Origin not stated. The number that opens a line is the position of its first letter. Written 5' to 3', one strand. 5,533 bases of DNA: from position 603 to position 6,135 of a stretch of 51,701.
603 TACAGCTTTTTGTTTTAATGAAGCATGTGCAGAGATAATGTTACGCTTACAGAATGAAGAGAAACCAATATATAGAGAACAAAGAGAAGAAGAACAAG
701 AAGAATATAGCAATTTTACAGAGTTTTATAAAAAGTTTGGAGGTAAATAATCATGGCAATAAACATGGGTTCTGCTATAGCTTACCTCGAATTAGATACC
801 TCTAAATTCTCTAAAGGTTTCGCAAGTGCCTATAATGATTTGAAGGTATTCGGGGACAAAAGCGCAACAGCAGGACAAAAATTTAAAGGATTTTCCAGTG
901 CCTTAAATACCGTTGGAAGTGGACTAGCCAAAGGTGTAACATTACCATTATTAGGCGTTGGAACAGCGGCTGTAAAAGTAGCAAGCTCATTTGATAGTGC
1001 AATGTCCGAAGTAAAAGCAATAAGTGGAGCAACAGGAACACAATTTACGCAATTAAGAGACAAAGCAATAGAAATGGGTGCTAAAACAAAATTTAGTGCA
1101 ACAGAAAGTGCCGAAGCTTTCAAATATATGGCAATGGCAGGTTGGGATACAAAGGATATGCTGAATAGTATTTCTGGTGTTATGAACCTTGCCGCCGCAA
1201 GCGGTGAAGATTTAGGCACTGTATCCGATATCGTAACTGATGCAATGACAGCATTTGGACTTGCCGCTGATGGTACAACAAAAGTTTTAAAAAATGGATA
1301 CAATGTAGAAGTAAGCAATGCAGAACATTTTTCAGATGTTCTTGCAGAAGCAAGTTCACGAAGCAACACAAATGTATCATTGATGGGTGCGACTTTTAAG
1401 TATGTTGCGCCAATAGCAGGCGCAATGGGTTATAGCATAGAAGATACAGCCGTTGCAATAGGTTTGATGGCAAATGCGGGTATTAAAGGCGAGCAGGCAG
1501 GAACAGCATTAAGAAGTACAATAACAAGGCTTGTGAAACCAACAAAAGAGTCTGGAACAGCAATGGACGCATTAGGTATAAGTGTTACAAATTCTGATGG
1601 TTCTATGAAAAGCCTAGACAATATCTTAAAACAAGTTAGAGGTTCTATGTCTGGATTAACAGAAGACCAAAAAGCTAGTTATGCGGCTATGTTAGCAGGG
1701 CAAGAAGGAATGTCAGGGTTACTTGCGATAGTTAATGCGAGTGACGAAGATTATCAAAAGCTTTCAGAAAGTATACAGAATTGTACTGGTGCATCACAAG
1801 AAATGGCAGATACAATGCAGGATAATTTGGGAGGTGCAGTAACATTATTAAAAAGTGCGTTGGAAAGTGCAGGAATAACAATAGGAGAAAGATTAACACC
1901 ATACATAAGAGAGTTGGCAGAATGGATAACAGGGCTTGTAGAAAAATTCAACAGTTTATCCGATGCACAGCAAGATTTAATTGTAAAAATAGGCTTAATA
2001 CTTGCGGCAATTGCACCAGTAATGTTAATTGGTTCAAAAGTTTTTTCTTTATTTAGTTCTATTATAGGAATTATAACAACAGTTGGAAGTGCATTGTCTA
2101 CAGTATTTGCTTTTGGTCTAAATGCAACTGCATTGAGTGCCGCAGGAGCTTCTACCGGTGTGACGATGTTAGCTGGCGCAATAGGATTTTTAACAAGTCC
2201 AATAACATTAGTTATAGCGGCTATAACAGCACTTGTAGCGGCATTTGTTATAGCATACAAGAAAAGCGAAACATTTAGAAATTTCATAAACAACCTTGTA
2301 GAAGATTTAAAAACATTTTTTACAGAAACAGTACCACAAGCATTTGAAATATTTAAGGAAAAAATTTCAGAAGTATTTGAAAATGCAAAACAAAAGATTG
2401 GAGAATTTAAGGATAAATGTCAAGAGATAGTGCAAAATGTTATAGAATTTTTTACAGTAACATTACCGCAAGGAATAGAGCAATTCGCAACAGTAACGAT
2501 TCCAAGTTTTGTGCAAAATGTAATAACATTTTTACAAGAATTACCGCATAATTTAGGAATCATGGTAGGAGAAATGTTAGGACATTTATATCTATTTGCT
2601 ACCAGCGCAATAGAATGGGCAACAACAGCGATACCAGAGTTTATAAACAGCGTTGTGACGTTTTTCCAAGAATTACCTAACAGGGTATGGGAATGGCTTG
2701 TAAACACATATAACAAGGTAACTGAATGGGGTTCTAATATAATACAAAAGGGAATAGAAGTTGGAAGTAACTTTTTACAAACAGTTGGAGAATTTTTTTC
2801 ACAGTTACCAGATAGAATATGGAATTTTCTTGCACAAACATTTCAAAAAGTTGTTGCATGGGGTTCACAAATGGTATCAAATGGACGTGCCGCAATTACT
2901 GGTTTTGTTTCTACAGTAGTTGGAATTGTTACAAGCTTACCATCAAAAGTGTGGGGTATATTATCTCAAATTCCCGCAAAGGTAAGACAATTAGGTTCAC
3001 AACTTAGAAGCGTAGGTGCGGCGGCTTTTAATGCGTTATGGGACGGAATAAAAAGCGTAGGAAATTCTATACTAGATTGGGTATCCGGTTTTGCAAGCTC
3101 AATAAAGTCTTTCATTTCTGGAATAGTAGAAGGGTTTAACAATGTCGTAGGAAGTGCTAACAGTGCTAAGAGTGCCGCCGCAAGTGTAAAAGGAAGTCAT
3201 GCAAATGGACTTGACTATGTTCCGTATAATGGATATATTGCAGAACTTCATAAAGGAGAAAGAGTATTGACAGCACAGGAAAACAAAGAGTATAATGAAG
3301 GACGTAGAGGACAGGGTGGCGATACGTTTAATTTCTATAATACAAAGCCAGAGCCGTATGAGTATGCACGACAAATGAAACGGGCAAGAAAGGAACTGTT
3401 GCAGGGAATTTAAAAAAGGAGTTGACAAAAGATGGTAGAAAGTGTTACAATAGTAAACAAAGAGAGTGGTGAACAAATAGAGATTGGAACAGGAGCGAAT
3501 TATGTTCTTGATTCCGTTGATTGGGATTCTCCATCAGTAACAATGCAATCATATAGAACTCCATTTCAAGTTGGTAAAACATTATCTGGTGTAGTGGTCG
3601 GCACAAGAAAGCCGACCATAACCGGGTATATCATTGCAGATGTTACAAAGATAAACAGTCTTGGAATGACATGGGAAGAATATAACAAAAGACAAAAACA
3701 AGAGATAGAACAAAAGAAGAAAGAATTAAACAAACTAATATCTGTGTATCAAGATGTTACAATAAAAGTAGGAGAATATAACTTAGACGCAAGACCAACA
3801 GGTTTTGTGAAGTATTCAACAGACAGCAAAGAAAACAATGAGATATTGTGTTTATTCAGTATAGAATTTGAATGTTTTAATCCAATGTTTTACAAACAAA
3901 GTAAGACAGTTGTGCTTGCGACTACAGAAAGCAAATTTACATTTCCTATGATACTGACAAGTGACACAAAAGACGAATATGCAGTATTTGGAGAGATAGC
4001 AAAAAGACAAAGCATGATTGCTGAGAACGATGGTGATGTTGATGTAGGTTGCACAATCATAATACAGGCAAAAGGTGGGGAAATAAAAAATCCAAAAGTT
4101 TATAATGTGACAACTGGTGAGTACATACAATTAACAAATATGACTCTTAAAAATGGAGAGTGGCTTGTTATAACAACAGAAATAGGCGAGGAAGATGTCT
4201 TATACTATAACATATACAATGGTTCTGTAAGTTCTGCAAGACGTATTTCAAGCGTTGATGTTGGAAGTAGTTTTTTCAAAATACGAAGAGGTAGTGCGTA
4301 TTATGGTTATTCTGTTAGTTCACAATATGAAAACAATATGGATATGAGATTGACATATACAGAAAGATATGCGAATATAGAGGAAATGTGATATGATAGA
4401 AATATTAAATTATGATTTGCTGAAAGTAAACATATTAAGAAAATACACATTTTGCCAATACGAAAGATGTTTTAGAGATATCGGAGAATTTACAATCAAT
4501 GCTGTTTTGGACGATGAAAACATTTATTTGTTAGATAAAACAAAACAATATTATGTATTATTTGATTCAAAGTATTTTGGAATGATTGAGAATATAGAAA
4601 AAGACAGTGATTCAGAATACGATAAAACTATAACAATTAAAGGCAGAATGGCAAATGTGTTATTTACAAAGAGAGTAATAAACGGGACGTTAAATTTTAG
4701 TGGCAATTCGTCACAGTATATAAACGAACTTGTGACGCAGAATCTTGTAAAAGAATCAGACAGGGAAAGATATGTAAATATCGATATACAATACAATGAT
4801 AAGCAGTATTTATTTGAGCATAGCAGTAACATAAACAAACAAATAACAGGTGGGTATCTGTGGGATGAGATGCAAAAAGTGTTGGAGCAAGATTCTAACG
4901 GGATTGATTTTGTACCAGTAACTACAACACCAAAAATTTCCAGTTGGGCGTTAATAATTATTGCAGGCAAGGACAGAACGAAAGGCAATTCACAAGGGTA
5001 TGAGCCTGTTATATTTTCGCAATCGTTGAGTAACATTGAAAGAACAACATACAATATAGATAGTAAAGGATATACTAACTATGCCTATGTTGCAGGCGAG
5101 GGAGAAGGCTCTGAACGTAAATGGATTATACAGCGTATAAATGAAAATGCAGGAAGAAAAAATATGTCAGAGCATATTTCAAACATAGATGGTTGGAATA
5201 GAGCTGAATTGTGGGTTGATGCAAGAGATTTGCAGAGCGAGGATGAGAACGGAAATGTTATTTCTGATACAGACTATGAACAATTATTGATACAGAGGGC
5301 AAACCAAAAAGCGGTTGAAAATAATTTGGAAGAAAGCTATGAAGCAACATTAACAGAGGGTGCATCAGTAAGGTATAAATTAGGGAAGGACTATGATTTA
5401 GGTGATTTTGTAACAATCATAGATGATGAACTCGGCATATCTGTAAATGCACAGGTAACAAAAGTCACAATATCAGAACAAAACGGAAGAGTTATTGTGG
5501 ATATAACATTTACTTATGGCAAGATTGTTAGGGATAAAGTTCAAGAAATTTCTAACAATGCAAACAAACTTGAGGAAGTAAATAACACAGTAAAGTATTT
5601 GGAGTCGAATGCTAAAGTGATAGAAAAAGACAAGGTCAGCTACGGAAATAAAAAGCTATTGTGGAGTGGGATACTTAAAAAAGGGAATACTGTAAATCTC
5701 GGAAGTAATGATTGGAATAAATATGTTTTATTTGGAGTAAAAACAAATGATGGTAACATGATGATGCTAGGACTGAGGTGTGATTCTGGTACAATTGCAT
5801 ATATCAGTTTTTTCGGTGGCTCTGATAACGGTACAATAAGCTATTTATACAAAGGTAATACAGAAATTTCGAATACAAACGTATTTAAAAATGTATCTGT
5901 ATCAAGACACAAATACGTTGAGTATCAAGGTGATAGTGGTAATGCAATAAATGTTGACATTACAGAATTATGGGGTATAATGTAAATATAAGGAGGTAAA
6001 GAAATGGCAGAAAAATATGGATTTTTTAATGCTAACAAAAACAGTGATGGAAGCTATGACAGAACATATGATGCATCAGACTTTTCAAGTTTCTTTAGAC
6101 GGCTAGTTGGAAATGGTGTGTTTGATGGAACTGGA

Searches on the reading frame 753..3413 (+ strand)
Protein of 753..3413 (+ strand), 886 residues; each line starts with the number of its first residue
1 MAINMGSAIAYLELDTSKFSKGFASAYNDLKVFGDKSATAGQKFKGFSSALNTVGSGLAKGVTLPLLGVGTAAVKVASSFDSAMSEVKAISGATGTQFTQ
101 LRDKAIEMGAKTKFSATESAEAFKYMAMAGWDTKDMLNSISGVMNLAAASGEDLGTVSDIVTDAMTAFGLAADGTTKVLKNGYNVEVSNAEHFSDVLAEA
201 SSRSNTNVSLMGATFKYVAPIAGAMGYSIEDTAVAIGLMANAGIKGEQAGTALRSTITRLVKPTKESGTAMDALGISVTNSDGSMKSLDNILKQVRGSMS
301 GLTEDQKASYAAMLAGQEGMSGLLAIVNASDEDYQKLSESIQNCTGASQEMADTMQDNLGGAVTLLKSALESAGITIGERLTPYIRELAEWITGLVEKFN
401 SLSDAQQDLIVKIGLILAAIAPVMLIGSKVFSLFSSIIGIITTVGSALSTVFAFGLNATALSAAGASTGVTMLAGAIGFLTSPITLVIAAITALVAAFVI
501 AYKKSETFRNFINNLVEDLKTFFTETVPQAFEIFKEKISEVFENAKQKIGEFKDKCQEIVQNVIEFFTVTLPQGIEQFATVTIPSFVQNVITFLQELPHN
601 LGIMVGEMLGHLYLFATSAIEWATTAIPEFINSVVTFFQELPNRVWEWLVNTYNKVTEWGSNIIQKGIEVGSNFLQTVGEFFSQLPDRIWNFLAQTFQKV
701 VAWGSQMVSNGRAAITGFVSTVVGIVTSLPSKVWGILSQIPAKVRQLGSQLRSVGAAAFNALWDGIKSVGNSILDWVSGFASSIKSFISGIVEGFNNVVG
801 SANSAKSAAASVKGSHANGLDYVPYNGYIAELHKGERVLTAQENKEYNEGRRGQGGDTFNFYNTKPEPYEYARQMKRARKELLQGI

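Call 18: search_protein_families(library=pfam, proteins=[window:753-3413:+], max_evalue=0.01)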
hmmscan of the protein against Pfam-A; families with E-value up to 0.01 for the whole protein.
window:753-3413:+ (886 aa): 8 families
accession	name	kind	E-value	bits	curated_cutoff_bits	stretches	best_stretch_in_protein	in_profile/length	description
PF10145.14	PhageMin_Tail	-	8.9e-59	199.2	33.2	1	102-316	1-201/201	Phage-related minor tail protein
PF04513.17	Baculo_PEP_C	-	2.6e-05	24.7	38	0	366-464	32-128/140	Baculovirus polyhedron envelope protein, PEP, C terminus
PF01442.23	Apolipoprotein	-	7e-05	23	90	0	293-397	113-190/190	Apolipoprotein A1/A4/E domain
PF12732.12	YtxH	-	0.00053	20.8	37.5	1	485-555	3-69/71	YtxH-like protein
PF13324.12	GCIP_N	-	0.0014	19.2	27.5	0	347-422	30-108/144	Grap2 and cyclin-D-interacting, N-terminal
PF05478.16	Prominin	-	0.0069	15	34.3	0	253-408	230-386/799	Prominin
PF16740.10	SKA2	-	0.0081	16.4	30.1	0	321-375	41-95/110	Spindle and kinetochore-associated protein 2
PF05823.17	Gp-FAR-1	-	0.0084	17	29.2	0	293-411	9-127/149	Nematode fatty acid retinoid binding protein (Gp-FAR-1)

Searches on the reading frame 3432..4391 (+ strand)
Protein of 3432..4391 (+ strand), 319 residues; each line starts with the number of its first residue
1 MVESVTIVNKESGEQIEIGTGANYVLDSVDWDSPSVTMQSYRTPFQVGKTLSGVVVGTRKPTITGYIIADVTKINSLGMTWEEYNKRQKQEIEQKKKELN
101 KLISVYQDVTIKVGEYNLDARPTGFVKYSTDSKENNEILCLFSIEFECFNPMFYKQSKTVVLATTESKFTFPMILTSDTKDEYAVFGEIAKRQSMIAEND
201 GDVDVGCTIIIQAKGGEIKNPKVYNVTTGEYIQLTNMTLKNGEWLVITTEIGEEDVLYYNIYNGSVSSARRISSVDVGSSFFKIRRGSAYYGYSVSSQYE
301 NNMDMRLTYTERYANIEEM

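Call 18: search_protein_families(library=pfam, proteins=[window:3432-4391:+], max_evalue=0.01)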
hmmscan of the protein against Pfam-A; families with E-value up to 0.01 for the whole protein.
window:3432-4391:+ (319 aa): 1 family
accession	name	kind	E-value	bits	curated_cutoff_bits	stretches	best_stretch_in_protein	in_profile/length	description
PF22768.1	SPP1_Dit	-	6e-09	36.4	25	1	200-313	1-97/97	Siphovirus-type tail component, C-terminal domain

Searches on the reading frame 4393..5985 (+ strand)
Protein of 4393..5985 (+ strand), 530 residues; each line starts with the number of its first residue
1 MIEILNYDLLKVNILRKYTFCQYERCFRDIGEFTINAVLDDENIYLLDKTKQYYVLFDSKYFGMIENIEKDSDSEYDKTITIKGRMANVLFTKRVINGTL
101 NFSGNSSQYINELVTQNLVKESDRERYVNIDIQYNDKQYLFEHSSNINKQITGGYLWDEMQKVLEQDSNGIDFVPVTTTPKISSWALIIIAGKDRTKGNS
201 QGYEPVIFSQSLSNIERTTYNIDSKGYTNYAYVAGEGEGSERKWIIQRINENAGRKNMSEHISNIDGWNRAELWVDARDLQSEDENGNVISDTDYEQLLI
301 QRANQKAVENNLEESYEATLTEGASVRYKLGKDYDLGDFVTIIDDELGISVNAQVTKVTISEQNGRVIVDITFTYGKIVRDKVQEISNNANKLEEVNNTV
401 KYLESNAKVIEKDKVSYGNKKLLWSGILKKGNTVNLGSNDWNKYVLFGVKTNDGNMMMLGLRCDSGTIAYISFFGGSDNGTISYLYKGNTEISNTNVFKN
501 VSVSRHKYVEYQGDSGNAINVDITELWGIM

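Call 3: search_protein_families(library=pfam, proteins=[window:4393-5985:+], max_evalue=1)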
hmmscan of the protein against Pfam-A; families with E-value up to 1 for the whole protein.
window:4393-5985:+ (530 aa): 2 families
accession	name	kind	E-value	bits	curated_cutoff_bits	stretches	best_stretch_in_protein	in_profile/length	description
PF14594.13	Sipho_Gp37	-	3.8e-48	164.8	26.2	1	2-373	2-368/370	Siphovirus ReqiPepy6 Gp37-like protein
PF06605.17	Prophage_tail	-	0.00024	21.3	31.3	1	212-360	96-224/250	Prophage endopeptidase tail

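Call 4: search_protein_families(library=phrogs, proteins=[window:4393-5985:+], max_evalue=0.1)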
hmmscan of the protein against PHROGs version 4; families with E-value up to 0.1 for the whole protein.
window:4393-5985:+ (530 aa): 4 families
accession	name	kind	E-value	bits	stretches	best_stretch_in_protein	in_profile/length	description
phrog_538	-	tail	7.6e-54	184.4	1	2-406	31-404/684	minor tail protein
phrog_33036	-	unknown function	4.6e-08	34.3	1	290-375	23-106/120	-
phrog_1067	-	head and packaging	0.00034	20.2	1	287-487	260-444/991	minor head protein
phrog_110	-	tail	0.0032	16.5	1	314-407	492-584/678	minor tail protein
